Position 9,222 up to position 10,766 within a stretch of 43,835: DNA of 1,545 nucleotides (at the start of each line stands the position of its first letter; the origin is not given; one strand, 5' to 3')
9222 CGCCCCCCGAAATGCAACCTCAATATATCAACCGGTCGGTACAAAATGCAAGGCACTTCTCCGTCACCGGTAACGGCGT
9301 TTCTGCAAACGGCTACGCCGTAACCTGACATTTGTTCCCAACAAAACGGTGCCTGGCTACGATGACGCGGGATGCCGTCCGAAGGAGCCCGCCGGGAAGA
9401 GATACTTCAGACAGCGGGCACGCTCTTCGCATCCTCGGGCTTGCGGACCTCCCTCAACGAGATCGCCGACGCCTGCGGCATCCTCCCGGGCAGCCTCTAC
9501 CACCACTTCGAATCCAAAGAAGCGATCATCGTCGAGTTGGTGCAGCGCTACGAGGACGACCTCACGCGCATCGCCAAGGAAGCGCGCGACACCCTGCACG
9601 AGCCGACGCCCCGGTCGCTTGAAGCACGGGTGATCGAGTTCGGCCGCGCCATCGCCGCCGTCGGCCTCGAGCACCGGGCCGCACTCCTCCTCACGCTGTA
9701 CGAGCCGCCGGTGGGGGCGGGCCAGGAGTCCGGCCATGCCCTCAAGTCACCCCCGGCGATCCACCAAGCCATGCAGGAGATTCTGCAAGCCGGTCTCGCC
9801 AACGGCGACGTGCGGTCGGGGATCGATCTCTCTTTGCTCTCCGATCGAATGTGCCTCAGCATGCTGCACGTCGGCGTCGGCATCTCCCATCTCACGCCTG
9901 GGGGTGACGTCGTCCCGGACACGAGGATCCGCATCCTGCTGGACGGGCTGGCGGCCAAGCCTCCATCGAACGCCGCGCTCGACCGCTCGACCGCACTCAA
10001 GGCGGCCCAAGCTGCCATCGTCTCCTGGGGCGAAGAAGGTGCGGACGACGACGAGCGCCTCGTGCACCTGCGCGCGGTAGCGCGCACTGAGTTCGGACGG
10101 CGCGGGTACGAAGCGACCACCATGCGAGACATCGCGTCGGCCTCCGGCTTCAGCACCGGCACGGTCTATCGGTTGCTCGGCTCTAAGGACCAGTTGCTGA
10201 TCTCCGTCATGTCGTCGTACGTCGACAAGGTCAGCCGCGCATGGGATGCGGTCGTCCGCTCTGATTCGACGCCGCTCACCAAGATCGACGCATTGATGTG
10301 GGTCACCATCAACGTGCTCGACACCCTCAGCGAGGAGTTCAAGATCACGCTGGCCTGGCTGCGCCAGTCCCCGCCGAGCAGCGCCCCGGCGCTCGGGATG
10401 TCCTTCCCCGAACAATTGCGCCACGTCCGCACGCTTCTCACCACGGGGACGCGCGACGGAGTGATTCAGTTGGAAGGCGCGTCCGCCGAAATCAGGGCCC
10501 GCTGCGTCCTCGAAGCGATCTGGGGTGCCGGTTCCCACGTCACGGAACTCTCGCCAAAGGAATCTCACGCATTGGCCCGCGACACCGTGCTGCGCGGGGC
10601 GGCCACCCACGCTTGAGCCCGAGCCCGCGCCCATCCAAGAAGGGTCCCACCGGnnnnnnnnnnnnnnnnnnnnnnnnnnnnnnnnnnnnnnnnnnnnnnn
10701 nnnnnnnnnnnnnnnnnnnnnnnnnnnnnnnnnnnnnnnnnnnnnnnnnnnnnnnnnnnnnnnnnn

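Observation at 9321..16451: Asymmetric 17-18 bp box present in three promoter regions of the island: a candidate regulon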

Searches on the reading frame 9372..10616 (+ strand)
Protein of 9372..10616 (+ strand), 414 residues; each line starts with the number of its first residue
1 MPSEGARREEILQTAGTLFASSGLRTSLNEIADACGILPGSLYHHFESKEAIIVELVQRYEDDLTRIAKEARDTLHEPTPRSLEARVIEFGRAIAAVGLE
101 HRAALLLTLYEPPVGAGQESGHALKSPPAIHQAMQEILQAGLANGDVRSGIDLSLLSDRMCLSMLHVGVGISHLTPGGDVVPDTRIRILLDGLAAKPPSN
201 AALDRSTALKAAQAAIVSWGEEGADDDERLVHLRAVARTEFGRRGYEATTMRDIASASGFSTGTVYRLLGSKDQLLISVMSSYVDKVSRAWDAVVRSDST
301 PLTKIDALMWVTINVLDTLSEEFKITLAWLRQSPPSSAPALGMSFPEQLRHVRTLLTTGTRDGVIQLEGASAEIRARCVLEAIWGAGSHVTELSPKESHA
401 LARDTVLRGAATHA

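Call 9: search_protein_families(library=pfam, proteins=[window:9372-10616:+])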
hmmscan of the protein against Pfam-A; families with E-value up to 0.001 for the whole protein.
window:9372-10616:+ (414 aa): 2 families
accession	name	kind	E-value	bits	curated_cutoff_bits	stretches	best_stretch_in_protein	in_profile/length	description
PF00440.29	TetR_N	-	4.6e-27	94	24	2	235-278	3-46/47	Bacterial regulatory proteins, tetR family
PF09339.16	HTH_IclR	-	0.00071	19.7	22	0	248-270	18-40/52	IclR helix-turn-helix domain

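Call 30: search_solved_structures(query=window:9372-10616:+, max_evalue=0.001, show_alignments=1)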
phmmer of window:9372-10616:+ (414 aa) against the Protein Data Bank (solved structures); distinct sequences matched with E-value up to 0.001: 77 (the best 60 are shown).
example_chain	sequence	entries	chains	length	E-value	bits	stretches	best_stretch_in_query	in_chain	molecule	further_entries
2ibd_A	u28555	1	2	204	9.7e-20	74.3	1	4-195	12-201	Possible transcriptional regulator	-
4w97_A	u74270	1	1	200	1.5e-12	50.6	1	5-156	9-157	HTH-type transcriptional repressor KstR2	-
4w1u_A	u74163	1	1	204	1.6e-12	50.5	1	5-156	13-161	HTH-type transcriptional repressor KstR2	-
9b7y_A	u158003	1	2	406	1.6e-11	47.2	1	7-91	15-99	Transcriptional repressor Mce3R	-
4mxm_A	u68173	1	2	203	6.1e-08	35.4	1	7-147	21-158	Transcriptional regulator I2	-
4mo7_A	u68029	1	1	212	6.8e-08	35.3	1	7-145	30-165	Transcriptional regulator I2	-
5d18_A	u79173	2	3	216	8.3e-08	35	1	7-87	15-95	TetR family transcriptional regulator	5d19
6a4l_A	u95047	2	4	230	9.4e-08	34.8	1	7-87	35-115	TetR family transcriptional regulator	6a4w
6of0_A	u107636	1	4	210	1.2e-07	34.4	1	9-73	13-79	HTH-type transcriptional regulator MtrR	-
7jnp_A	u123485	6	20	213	1.3e-07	34.4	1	9-73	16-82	HTH-type transcriptional regulator MtrR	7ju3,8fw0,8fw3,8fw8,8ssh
1rkt_A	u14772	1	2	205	1.3e-07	34.4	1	226-321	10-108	protein yfiR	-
2qwt_A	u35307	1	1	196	1.5e-07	34.2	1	7-159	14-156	Transcriptional regulator, TetR family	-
3ccy_A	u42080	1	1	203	1.8e-07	33.9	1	8-106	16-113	Putative TetR-family transcriptional regulator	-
6ayi_A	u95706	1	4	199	2.2e-07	33.6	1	7-77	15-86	HTH-type transcriptional regulator UidR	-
3dcf_A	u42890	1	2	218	3.9e-07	32.8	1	223-310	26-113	transcriptional regulator of the TetR/AcrR family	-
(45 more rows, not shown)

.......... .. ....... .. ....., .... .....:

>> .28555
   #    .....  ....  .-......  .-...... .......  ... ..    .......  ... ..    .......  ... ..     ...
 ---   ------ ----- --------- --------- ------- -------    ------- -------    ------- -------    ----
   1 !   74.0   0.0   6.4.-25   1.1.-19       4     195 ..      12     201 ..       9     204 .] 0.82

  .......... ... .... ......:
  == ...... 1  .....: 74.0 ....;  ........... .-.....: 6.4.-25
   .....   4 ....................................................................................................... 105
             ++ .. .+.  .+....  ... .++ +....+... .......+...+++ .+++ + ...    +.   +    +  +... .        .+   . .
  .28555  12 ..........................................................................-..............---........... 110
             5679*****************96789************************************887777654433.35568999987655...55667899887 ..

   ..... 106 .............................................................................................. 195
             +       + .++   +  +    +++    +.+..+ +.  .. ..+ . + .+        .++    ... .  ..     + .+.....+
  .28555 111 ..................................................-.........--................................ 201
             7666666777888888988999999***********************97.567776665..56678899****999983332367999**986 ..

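Call 31: find_homologous_proteins(query=window:9372-10616:+, max_evalue=1e-20)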
Query window:9372-10616:+ (414 aa): 2941 proteins with E <= 1e-20 among 8000 candidates; the best 120 are listed.
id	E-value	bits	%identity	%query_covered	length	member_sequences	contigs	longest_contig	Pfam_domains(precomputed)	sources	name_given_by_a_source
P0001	1.1e-231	787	87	100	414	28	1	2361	PF00440.30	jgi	jgi:AcrR family transcriptional regulator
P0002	1.5e-221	753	83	100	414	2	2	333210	PF00440.30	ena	-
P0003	3.0e-220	749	82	100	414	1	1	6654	PF00440.30,PF09339.17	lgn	-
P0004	3.5e-216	736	81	100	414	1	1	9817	PF00440.30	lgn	-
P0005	2.5e-204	697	76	100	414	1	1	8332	PF00440.30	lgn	-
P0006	5.2e-196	669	74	100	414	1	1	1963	PF00440.30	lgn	-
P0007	2.2e-195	667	75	99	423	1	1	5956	PF00440.30,PF17932.7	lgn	-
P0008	1.0e-187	642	71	100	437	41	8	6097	PF00440.30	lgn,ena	-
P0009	2.5e-187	641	71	99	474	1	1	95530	PF00440.30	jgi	jgi:AcrR family transcriptional regulator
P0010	1.4e-186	638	71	100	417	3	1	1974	PF00440.30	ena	-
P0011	3.1e-185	634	71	99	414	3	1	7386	PF00440.30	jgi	jgi:AcrR family transcriptional regulator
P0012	2.3e-181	621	69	100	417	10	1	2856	PF00440.30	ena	-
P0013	3.4e-181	621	70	100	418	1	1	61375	PF00440.30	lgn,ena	-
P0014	8.5e-181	619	68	100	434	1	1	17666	PF00440.30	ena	-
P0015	9.1e-181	619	69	100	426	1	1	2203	PF00440.30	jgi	jgi:AcrR family transcriptional regulator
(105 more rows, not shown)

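Call 35: find_related_loci(query=A2, collection=metagenome_contigs, flank=10000)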
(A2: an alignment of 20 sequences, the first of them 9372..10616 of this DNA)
Query A2 (414 aa) in metagenome_contigs; peptide patterns used: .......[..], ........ (x = any residue, [..] = any of these).
600 stretches matched a pattern (row limit reached: there are more); 446 encode a relative of the query (tblastn E <= 1e-3); the best 80 are kept; 80 distinct loci.
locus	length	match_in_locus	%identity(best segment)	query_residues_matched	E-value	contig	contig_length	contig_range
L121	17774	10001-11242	65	1-412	2e-178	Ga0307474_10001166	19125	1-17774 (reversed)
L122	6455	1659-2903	64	1-413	2e-178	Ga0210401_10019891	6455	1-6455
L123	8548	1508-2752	64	1-413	3e-177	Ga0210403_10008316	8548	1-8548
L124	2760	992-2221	61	1-411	6e-166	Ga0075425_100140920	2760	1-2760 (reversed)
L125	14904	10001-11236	59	1-414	3e-156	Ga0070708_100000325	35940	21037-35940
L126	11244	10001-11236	62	1-411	5e-156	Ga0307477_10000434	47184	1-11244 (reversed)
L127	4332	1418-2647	59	1-411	2e-158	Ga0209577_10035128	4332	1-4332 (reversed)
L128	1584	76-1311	59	1-413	3e-168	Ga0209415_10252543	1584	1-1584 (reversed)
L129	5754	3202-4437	59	1-412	1e-152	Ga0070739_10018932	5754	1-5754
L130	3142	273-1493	60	1-410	3e-157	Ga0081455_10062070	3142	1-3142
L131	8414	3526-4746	60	1-410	7e-148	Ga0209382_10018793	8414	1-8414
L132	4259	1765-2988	58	1-410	1e-148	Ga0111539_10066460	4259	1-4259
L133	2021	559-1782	54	4-411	3e-150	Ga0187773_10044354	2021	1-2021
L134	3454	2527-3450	68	1-308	1e-143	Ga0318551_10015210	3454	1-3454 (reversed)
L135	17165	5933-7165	57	1-410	7e-137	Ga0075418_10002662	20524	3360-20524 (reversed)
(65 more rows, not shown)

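Call 43: search_protein_families(library=pfam, alignment_id=A3, max_evalue=0.00001)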
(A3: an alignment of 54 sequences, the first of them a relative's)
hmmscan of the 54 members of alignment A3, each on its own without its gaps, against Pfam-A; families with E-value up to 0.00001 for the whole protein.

A. member 1, L121:17146-17772:+ (209 aa): 0 families

B. families by the number of members that match (of 54 scanned): 18 families
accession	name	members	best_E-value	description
PF13458.12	Peripla_BP_6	12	1e-32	Periplasmic binding protein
PF00067.27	p450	10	3.8e-37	Cytochrome P450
PF13519.12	VWA_2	9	1.3e-10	von Willebrand factor type A domain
PF05762.20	VWA_CoxE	7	8.9e-08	VWA domain containing CoxE-like protein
PF01882.25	DUF58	5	3.3e-08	Protein of unknown function DUF58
PF19328.4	DAP_DH_C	4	5.8e-15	2,4-diaminopentanoate dehydrogenase C-terminal domain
PF00171.27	Aldedh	3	5.3e-144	Aldehyde dehydrogenase family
PF00440.29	TetR_N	3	5.5e-32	Bacterial regulatory proteins, tetR family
PF00296.26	Bac_luciferase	2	2.4e-42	Luciferase-like monooxygenase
PF00378.25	ECH_1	1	2.1e-46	Enoyl-CoA hydratase/isomerase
PF00106.31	adh_short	1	1.4e-36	short chain dehydrogenase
PF13561.12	adh_short_C2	1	2.4e-28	Enoyl-(Acyl carrier protein) reductase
PF16113.10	ECH_2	1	3.2e-24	Enoyl-CoA hydratase/isomerase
PF08659.16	KR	1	6.7e-15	KR domain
PF00092.34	VWA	1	6.7e-09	von Willebrand factor type A domain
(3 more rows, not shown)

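Call 53: predict_structure(alignment_id=A4)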
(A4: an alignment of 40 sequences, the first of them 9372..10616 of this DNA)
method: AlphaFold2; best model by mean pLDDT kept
length: 414 residues; sequences in the alignment: 40
mean_pLDDT: 86.8   pTM: 0.87
mean pLDDT of the five models: 86.8, 85.7, 84.7, 82.8, 82.4
residues with pLDDT >= 90: 231; 70-90: 142; 50-70: 26; < 50: 15
segments of 3 or more residues with pLDDT < 50: 112-122
pLDDT, mean of each block of 10 residues (from residue 1): 74 90 85 89 86 89 95 88 94 92 76 40 73 97 93 92 72 78 94 95 97 94 73 90 83 92 89 89 92 97 98 91 83 71 78 97 93 93 86 89 95 78
secondary structure, 60 per line:
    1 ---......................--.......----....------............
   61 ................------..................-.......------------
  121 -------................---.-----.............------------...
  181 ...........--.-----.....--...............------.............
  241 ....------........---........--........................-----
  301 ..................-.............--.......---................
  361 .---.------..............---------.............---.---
elements in order: H4-25 H28-34 H39-42 H49-76 H83-100 H102-108 H128-143 H153-165 H178-191 H200-204 H207-221 H228-244 H251-258 H262-269 H272-295 H301-318 H320-332 H335-341 H345-361 H372-385 H395-407

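Call 55: find_encoding_contigs(protein=window:9372-10616:+, flank=2000, max_places=3)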
Protein window:9372-10616:+ (414 aa): 5 contigs read that carry it; 2 places shown.
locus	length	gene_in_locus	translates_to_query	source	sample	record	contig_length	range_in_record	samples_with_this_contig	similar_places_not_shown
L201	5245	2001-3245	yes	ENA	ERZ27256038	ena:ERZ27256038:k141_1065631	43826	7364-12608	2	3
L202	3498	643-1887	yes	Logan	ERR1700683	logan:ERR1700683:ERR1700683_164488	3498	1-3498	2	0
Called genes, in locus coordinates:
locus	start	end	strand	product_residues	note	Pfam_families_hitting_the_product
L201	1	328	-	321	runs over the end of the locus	-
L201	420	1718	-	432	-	PF13458:Peripla_BP_6 (weak)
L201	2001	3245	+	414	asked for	PF00440:TetR_N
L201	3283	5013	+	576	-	PF05762:VWA_CoxE (weak), PF00092:VWA, PF13519:VWA_2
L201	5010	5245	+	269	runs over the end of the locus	PF07728:AAA_5, PF08406:CbbQ_C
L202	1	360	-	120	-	?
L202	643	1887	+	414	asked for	PF00440:TetR_N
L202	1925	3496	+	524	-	?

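Call 56: fold_search(model_id=the predicted structure, library=pdb)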
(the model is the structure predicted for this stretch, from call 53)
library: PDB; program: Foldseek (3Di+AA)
matches with E <= 10: 1113; with E <= 0.001: 64
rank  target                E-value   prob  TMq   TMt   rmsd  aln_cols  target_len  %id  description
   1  9b7y_A                6.1e-07  1.00  0.66  0.70   7.0       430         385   17  Cryo-EM structure of TetR regulator Mce3R from Mycobacterium tuberculosis bound to a DNA oligonucleotide (released 2024-11-13)
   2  6azh_B                3.4e-05  1.00  0.38  0.78   3.3       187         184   16  Clostridium perfringens putative fatty acid metabolism regulator (released 2017-12-20)
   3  4w1u                  3.7e-05  1.00  0.36  0.73   3.3       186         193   18  Crystal structure of Rv3557c/KstR2, a transcriptional repressor involved in cholesterol metabolism in Mycobacterium tube (released 2015-07-29)
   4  6azh_A                4.8e-05  1.00  0.39  0.79   3.3       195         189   16  Clostridium perfringens putative fatty acid metabolism regulator (released 2017-12-20)
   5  4w97                  7.1e-05  1.00  0.36  0.72   4.1       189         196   18  Structure of ketosteroid transcriptional regulator KstR2 of Mycobacterium tuberculosis (released 2014-11-26)
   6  8sua                  9.2e-05  1.00  0.35  0.68   4.0       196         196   19  Structure of M. baixiangningiae DarR-ligand complex (released 2023-11-01)
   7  3whb_A                1.0e-04  1.00  0.37  0.73   3.6       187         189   17  Crystal structure of FadR from Bacillus subtilis, a transcriptional regulator involved in the regulation of fatty acid (released 2014-03-19)
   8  8suk_B                1.2e-04  1.00  0.36  0.68   3.9       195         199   20  Structure of Rhodococcus sp. USK13 DarR-c-di-AMP complex (released 2023-11-01)
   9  2ibd_B                1.5e-04  1.00  0.39  0.81   3.1       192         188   21  Crystal structure of Probable transcriptional regulatory protein RHA5900 (released 2006-10-10)
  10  5k7f_A                1.8e-04  1.00  0.33  0.69   4.1       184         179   17  Crystal structure of apo AibR (released 2016-12-21)
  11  3dew                  2.2e-04  1.00  0.36  0.71   4.2       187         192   18  The structure of a putative TetR family transcriptional regulator from Geobacter sulfurreducens PCA. (released 2008-09-30)
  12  4nel                  2.3e-04  1.00  0.34  0.66   4.2       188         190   20  Crystal structure of a putative transcriptional regulator from Saccharomonospora viridis in complex with N,N-dimethylmet (released 2013-12-04)
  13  2jj7_B                2.4e-04  1.00  0.33  0.67   6.0       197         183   14  Crystal structure of the HlyIIR mutant protein with residues 170-185 substituted by alanine (released 2008-04-08)
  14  3dcf_B                2.6e-04  1.00  0.35  0.69   4.5       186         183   20  Crystal structure of transcriptional regulator of the TetR/AcrR family (YP_290855.1) from THERMOBIFIDA FUSCA YX-ER1 at (released 2008-07-15)
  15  8zf2_B                2.7e-04  1.00  0.37  0.73   3.6       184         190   16  Quorum Sensing master regulator HapR of Photobacterium marinum (released 2025-05-07)
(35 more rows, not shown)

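Call 62: search_protein_families(library=ncbifam, proteins=[window:9372-10616:+], max_evalue=0.00001)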
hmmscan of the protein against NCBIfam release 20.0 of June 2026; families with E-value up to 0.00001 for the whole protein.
window:9372-10616:+ (414 aa): 17 families
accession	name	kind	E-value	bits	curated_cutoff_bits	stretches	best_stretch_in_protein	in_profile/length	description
NF041196.1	ScbR_bind_reg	equivalog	2e-21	77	150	2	8-158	8-152/191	ScbR family autoregulator-binding transcription factor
NF050111.1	TransRegSACE7040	equivalog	9.9e-19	68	250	2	7-78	2-74/186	SACE_7040 family transcriptional regulator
NF053731.1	TransRegFasRMycb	equivalog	1.2e-16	61.1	330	2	227-318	10-101/199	HTH-type transcriptional activator FasR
TIGR03968.1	mycofact_TetR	equivalog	6.8e-15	55.2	224.9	2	232-296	13-77/190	mycofactocin system transcriptional regulator MftR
TIGR03384.1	betaine_BetI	equivalog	9e-15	54.9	201.3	1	232-330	12-110/189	choline-binding transcriptional repressor BetI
NF007430.0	PRK09975.1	equivalog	6.1e-14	51.7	274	1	8-155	13-161/220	acrEF/envCD operon transcriptional regulator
NF053878.1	FATransRegFadRBac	equivalog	2.6e-13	50.2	200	1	241-367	16-142/190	fatty acid metabolism transcriptional regulator FadR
NF007949.0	PRK10668.1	equivalog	2.4e-12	46.8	271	1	8-72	13-78/216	multidrug efflux transporter transcriptional repressor AcrR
NF001978.0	PRK00767.1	equivalog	4.6e-12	46.1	118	1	241-327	22-109/197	transcriptional regulator BetI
NF051852.1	efflux_TF_MtrR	exception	5.2e-12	46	280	1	8-95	12-100/205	multidrug efflux system transcriptional repressor MtrR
NF053516.1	TranRepPrsAVib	equivalog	1.7e-11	44.3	300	0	5-79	5-80/208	TetR family transcriptional repressor PsrA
NF037937.1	septum_RefZ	equivalog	2.5e-09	37.3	180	0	8-77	1-72/195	forespore capture DNA-binding protein RefZ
NF033703.1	transcr_KstR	equivalog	3.5e-09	36.5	280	1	243-309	22-88/185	cholesterol catabolism transcriptional regulator KstR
TIGR03613.1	RutR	equivalog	4.5e-08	33.2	368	0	236-315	16-94/202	pyrimidine utilization regulatory protein R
NF011584.0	PRK15008.1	equivalog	5.8e-08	32.8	230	0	5-60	17-73/212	HTH-type transcriptional regulator RutR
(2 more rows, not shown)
